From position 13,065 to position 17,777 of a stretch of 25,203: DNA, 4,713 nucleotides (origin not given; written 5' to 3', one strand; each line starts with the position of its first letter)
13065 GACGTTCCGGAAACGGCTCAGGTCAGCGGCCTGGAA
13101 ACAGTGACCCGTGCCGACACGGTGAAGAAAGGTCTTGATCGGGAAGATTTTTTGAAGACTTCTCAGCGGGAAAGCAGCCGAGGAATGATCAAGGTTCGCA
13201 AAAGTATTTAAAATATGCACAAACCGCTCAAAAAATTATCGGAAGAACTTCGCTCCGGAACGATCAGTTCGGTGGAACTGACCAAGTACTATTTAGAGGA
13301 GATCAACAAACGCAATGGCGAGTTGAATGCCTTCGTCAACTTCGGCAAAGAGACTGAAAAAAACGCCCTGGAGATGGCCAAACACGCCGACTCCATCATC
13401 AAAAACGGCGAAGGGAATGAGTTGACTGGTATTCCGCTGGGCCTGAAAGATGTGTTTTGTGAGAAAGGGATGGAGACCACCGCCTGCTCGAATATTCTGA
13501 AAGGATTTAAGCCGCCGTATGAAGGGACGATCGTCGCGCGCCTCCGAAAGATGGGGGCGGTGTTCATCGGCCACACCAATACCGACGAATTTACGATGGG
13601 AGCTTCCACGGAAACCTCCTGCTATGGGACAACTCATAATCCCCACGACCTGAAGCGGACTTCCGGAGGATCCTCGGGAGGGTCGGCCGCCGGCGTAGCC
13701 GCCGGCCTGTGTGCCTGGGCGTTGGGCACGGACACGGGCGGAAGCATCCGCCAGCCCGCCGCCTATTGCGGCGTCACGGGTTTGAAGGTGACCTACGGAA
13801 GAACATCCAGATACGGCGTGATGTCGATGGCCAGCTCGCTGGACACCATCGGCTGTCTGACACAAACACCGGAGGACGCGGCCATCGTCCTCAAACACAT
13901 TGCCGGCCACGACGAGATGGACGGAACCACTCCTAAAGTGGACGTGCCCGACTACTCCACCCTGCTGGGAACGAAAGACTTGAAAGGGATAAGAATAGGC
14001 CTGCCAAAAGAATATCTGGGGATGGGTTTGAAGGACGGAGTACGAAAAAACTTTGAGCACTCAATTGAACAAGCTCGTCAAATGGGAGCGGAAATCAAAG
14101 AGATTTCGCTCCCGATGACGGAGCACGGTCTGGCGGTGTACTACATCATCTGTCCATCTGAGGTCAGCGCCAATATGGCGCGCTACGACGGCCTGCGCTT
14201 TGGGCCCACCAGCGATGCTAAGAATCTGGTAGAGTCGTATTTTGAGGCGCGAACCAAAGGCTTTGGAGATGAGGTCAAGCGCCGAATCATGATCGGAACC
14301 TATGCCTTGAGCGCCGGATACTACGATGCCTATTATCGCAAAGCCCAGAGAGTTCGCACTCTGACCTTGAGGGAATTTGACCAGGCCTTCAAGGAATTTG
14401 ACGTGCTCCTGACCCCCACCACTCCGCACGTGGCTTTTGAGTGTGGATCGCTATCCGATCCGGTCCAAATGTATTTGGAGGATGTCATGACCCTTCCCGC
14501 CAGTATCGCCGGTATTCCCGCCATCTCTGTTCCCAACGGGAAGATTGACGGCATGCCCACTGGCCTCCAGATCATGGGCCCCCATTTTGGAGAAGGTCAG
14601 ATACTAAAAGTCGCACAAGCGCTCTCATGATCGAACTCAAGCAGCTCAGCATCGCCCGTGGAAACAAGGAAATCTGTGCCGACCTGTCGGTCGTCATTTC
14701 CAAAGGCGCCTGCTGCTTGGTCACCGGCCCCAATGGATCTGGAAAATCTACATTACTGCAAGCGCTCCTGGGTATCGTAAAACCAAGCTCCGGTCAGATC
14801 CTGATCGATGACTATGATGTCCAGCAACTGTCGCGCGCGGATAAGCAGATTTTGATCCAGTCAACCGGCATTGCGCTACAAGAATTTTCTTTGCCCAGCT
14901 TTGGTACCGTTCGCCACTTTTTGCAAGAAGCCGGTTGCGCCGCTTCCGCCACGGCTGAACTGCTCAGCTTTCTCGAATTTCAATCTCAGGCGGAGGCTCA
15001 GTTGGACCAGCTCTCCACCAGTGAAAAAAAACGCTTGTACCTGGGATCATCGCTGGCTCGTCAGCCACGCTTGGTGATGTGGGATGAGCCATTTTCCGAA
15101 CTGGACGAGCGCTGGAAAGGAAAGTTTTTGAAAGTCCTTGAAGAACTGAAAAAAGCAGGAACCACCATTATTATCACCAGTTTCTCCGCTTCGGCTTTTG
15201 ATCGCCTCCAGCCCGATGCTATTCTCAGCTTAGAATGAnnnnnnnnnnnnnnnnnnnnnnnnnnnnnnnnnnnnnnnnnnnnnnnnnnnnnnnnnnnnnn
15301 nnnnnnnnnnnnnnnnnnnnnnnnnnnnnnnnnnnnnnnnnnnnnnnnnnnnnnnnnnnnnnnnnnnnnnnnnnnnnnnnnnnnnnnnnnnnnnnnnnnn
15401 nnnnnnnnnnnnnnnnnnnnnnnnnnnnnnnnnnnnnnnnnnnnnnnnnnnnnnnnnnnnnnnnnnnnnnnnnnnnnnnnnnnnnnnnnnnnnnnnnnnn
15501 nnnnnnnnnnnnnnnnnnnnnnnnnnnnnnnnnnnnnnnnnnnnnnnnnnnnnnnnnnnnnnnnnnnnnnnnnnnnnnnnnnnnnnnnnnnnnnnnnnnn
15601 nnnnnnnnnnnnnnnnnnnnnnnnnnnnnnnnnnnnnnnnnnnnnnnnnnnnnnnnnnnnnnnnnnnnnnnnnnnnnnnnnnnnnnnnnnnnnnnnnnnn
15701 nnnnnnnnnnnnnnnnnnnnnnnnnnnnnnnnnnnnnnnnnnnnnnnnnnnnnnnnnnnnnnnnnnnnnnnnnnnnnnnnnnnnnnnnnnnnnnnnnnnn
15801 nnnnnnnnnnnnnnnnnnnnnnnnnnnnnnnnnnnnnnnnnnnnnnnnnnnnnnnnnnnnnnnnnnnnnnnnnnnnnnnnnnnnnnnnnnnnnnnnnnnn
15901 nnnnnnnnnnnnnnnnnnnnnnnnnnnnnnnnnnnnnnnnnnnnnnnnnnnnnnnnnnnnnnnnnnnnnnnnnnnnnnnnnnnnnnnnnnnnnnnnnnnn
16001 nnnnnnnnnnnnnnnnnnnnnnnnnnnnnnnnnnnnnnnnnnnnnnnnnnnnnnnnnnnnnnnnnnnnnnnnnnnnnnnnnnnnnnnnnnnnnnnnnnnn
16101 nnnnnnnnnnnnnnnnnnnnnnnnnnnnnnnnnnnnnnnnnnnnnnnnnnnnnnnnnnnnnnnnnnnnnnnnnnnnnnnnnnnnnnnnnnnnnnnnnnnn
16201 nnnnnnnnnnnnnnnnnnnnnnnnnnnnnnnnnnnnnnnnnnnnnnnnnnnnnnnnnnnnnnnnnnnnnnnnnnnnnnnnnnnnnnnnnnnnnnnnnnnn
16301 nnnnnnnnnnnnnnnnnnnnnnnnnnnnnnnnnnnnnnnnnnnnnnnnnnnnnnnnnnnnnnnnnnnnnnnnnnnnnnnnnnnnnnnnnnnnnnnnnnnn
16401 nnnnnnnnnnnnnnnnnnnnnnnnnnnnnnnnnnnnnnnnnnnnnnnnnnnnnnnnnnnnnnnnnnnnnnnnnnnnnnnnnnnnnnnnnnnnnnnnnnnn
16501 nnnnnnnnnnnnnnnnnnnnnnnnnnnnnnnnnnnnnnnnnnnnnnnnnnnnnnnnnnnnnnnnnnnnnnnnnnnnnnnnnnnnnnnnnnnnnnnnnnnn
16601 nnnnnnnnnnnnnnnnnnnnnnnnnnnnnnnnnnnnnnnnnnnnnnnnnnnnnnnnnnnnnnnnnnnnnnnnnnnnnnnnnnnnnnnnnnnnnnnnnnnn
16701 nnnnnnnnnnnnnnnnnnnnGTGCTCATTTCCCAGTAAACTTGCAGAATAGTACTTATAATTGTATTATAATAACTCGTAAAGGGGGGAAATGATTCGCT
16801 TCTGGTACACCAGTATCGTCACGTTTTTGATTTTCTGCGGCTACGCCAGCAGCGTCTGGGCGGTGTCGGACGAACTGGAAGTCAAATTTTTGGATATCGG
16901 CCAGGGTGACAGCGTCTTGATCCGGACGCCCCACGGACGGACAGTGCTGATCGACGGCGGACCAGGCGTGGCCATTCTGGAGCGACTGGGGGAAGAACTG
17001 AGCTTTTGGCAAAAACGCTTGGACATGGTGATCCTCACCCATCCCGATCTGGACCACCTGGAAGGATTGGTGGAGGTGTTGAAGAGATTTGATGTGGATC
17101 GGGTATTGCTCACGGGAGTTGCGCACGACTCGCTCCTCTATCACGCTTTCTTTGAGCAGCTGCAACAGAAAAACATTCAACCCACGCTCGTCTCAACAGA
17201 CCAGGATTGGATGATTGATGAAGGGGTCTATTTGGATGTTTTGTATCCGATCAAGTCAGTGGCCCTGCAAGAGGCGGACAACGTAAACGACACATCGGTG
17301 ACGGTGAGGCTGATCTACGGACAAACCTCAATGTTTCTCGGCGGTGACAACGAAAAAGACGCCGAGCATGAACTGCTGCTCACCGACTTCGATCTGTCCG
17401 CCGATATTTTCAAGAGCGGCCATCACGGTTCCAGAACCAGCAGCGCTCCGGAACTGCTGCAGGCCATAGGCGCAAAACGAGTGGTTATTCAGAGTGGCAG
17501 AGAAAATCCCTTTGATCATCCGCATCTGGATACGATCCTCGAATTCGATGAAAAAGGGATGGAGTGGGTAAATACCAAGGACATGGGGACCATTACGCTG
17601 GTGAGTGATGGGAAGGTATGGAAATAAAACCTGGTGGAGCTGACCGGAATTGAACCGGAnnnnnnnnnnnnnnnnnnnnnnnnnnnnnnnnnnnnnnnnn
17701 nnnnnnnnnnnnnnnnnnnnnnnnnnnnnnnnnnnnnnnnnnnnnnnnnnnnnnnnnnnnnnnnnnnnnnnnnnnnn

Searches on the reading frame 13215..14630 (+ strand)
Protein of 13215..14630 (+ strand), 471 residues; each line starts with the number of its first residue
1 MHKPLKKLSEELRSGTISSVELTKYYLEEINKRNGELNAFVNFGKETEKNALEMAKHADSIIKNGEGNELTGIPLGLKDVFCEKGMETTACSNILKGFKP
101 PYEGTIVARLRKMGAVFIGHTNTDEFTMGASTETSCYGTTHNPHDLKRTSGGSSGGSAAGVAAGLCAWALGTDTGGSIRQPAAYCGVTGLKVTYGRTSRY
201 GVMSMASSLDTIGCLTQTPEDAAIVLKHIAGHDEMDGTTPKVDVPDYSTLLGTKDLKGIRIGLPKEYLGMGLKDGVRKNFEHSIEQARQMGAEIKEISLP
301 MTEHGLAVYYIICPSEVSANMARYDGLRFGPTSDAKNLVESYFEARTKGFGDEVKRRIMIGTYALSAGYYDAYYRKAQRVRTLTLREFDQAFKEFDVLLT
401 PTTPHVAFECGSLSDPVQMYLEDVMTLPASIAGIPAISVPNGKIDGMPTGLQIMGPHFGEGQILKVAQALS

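Call 20: search_protein_families(library=ncbifam, proteins=[window:13215-14630:+], max_evalue=0.01)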
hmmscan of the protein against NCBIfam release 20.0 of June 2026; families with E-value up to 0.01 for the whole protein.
window:13215-14630:+ (471 aa): 26 families (the best 25 are shown)
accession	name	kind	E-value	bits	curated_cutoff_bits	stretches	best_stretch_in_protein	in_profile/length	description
TIGR00132.1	gatA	equivalog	9e-165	548.9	481.1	1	11-470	4-460/466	Asp-tRNA(Asn)/Glu-tRNA(Gln) amidotransferase subunit GatA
NF005565.0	PRK07235.1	subfamily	5e-88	295.9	545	1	54-469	72-496/506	amidase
NF006631.0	PRK09201.1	equivalog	1.6e-81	274.4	461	1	5-470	9-451/466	AtzE family amidohydrolase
NF005517.0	PRK07139.1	equivalog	7.7e-78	262.2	546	1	67-455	34-414/439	amidase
TIGR02715.1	amido_AtzE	subfamily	8.8e-78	262.2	425.75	1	8-470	5-444/452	AtzE family amidohydrolase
NF004815.0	PRK06169.1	equivalog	8.8e-78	261.9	506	2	8-303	15-307/471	amidase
NF005688.0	PRK07488.1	equivalog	2.2e-73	247.8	532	1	6-470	14-462/474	indoleacetamide hydrolase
NF006006.0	PRK08137.1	equivalog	5.7e-71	239.9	534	1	6-469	37-506/529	amidase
NF004816.0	PRK06170.1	equivalog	1.7e-70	238.1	503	1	3-470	12-478/493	amidase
NF005686.0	PRK07486.1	subfamily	1.8e-68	231.4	465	2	5-307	16-318/486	amidase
NF005687.0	PRK07487.1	subfamily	4.9e-65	220.1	428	1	7-470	12-452/468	amidase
NF005460.0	PRK07056.1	subfamily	9.7e-64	216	447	1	2-470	7-449/457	amidase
NF005450.0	PRK07042.1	equivalog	5.4e-60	203.2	458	2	7-303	11-300/464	amidase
NF006169.0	PRK08310.1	equivalog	6.6e-60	203.5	391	2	57-235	13-193/395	amidase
NF004766.0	PRK06102.1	equivalog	1.1e-59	202.8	559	1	4-469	9-446/455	amidase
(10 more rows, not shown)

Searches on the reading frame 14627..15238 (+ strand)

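Call 20: search_protein_families(library=ncbifam, proteins=[window:14627-15238:+], max_evalue=0.01)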
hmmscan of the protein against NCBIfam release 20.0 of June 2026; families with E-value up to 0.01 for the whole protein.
window:14627-15238:+ (203 aa): 194 families (the best 25 are shown)
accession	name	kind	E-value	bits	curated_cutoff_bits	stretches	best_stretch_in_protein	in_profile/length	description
TIGR02673.1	FtsE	equivalog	3.9e-28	98.6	264.85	1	1-194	1-203/214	cell division ATP-binding protein FtsE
TIGR02315.1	ABC_phnC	equivalog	8.7e-25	87.5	266.1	2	1-89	1-90/243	phosphonate ABC transporter ATP-binding protein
TIGR01166.1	cbiO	subfamily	3.5e-24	85.3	211.8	1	14-186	5-185/190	cobalt ABC transporter, ATP-binding protein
TIGR01189.1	ccmA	equivalog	3.6e-24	85.6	131.6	1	3-187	2-186/198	heme ABC exporter ATP-binding protein CcmA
NF010068.0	PRK13548.1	equivalog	6.5e-24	84.4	261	1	1-183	5-198/261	heme ABC transporter ATP-binding protein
TIGR01188.1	drrA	subfamily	7.4e-24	84.6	312.45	1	18-189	10-185/302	daunorubicin resistance ABC transporter, ATP-binding protein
NF007027.0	PRK09493.1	equivalog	8.5e-24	84.2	379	1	1-185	1-193/240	glutamine ABC transporter ATP-binding protein GlnQ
TIGR03873.1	F420-0_ABC_ATP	hypoth_equivalog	1.1e-23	83.8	372.4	1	3-184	3-193/256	putative F420-0 ABC transporter ATP-binding protein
TIGR03608.1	L_ocin_972_ABC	subfamily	2.5e-23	82.7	254.85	1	4-190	1-196/206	putative bacteriocin export ABC transporter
NF040873.1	AztA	equivalog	2.8e-23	82.5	220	1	14-191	5-182/191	zinc ABC transporter ATP-binding protein AztA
TIGR02857.1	CydD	equivalog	4.7e-23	81.9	435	1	2-184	322-514/529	thiol reductant ABC exporter subunit CydD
TIGR01288.1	nodI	equivalog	5.6e-23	81.4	424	1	2-194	5-201/303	nodulation factor ABC transporter ATP-binding protein NodI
NF008409.0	PRK11231.1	equivalog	1.9e-22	79.8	375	1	2-183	3-193/255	Fe(3+) dicitrate ABC transporter ATP-binding protein FecE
NF010059.0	PRK13536.1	equivalog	3.4e-22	78.6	549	1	2-194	44-240/342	nodulation factor ABC transporter ATP-binding protein NodI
TIGR03740.1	galliderm_ABC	subfamily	4.5e-22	78.8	309.75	1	3-190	2-186/223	lantibiotic protection ABC transporter ATP-binding subunit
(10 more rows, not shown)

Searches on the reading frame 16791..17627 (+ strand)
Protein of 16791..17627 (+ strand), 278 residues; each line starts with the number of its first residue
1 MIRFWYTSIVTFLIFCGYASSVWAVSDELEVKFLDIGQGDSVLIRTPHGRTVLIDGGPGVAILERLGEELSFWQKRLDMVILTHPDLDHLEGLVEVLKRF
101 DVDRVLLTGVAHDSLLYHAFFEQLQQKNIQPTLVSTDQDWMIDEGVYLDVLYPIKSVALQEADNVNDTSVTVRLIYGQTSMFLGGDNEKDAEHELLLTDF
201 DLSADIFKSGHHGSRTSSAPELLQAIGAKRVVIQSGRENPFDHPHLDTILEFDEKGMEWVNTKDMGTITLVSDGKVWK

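Call 20: search_protein_families(library=ncbifam, proteins=[window:16791-17627:+], max_evalue=0.01)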
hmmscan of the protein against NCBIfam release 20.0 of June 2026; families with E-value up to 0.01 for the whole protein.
window:16791-17627:+ (278 aa): 6 families
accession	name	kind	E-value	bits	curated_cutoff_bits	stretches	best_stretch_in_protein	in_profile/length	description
TIGR00361.1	ComEC_Rec2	equivalog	6.6e-34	117.1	190.05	1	29-266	441-663/663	DNA internalization-related competence protein ComEC/Rec2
NF008580.0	PRK11539.1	equivalog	5.1e-25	88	969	1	14-272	488-728/758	ComEC family protein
NF049846.1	blaAHM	exception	1.4e-17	63.6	590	1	31-255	65-282/304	AHM family subclass B3-like metallo-beta-lactamase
NF041809.1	Avs1a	equivalog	1.5e-15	56.9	420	2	38-100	6-70/387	AVAST type 1 anti-phage system MBL fold metallo-hydrolase Avs1a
NF058524.1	6A-MBL_enzyme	equivalog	2.3e-08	33.6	220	1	35-97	3-77/346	anti-phage 6A-MBL system MBL-fold protein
TIGR03413.1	GSH_gloB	equivalog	0.0089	15.4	200.8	0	43-102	14-69/248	hydroxyacylglutathione hydrolase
